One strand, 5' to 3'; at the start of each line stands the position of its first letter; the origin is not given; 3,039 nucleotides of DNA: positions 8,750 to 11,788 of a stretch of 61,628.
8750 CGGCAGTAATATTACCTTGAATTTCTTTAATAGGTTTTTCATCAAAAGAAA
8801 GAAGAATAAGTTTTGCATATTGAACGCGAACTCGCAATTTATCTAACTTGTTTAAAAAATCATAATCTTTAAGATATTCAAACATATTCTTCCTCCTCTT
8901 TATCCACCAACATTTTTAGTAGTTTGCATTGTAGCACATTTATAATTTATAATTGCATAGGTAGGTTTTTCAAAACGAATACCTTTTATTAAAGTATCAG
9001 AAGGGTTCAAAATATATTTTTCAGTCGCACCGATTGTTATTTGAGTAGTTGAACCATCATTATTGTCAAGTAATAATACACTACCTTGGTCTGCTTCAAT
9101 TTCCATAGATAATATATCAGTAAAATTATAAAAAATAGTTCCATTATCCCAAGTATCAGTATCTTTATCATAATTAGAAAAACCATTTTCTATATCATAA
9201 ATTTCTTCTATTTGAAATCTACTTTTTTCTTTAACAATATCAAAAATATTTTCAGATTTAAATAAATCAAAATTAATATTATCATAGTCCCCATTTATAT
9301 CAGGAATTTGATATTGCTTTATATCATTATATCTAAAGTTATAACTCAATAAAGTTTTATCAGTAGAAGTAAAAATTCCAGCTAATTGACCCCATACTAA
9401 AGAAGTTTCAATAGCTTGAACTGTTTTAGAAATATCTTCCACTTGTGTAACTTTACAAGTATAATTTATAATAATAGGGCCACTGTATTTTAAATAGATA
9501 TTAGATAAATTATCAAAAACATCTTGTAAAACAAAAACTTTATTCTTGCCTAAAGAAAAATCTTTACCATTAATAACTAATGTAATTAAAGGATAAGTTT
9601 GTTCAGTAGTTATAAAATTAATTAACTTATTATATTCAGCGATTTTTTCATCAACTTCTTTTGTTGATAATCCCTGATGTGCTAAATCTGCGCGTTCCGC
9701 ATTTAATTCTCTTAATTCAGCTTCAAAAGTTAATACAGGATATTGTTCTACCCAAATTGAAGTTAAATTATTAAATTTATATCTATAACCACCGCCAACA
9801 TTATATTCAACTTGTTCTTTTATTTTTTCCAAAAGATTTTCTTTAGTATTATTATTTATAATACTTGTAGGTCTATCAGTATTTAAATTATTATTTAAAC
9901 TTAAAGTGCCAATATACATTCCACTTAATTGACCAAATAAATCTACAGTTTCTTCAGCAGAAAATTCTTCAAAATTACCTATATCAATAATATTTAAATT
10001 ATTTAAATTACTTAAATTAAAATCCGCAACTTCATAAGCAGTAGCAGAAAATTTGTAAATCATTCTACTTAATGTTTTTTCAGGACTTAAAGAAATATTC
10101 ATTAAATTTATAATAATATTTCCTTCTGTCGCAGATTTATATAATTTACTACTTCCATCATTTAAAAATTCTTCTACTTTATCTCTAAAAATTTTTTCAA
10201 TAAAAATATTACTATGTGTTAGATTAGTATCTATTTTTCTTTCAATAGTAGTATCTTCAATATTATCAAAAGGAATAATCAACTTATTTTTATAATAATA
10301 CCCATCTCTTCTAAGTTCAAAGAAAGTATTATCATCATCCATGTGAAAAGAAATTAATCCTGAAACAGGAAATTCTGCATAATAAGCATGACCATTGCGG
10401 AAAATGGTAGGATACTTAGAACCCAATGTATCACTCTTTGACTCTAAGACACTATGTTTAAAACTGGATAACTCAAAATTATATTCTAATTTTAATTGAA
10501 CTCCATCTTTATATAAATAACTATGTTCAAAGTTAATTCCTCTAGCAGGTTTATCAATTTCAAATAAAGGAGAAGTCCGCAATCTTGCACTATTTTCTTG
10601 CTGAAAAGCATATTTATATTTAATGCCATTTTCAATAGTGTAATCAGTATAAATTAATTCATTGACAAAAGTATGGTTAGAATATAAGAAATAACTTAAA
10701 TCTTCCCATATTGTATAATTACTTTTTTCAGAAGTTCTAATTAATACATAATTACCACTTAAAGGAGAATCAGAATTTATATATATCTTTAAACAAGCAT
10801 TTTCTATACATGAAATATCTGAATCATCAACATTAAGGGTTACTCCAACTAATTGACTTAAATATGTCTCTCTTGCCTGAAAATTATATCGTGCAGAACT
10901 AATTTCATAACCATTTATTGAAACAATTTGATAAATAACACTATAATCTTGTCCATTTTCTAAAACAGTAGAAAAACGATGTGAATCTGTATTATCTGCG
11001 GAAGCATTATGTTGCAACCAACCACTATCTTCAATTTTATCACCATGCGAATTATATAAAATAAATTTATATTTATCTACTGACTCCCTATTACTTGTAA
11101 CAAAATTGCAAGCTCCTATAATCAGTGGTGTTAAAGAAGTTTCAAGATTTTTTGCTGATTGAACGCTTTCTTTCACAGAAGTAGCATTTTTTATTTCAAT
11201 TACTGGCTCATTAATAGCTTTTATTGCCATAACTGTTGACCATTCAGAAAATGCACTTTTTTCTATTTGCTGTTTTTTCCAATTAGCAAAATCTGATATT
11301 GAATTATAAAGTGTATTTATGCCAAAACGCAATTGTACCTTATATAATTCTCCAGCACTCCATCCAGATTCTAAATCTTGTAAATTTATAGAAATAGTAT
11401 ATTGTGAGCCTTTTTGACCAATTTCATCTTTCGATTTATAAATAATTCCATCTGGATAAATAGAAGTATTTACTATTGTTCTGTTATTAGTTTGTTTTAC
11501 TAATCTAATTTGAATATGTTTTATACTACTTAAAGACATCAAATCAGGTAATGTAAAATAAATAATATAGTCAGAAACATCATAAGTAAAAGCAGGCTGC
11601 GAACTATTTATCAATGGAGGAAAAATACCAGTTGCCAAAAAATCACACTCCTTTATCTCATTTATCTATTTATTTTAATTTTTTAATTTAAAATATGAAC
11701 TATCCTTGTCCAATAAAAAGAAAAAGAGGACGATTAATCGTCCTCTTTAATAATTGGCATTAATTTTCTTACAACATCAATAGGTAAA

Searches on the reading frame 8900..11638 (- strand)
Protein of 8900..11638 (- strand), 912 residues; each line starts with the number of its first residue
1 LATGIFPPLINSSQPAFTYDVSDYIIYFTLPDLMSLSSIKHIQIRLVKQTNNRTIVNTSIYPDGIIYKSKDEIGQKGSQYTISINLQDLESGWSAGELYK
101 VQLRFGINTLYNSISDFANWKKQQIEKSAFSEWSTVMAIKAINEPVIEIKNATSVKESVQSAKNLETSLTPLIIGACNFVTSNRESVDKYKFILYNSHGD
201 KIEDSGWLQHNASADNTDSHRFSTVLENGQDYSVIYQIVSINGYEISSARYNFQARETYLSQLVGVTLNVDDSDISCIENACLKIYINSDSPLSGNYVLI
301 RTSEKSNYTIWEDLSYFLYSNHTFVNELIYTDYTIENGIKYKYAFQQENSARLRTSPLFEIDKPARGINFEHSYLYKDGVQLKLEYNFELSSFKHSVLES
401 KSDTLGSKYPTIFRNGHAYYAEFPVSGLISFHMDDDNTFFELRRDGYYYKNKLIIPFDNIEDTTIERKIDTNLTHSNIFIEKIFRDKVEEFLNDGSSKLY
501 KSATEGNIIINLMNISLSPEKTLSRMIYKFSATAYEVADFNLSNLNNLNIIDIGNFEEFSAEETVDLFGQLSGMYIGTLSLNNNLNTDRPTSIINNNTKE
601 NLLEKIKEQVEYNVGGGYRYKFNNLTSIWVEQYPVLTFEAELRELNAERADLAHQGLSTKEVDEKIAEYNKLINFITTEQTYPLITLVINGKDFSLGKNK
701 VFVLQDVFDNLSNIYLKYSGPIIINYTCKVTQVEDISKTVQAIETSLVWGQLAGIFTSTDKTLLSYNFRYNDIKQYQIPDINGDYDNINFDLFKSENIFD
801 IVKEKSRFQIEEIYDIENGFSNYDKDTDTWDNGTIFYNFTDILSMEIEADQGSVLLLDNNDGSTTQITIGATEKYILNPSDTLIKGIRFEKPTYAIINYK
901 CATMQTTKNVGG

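Call 49: search_protein_families(library=phrogs, proteins=[window:8900-11638:-], max_evalue=0.001)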
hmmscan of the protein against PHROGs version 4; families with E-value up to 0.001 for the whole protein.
window:8900-11638:- (912 aa): 1 family
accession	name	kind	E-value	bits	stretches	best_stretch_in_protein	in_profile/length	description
phrog_30026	-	unknown function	8e-12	45.4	1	299-545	347-592/617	-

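Call 70: search_protein_families(library=pfam, proteins=[window:8900-11638:-], max_evalue=0.001)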
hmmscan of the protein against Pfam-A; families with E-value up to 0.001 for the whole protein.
window:8900-11638:- (912 aa): 0 families
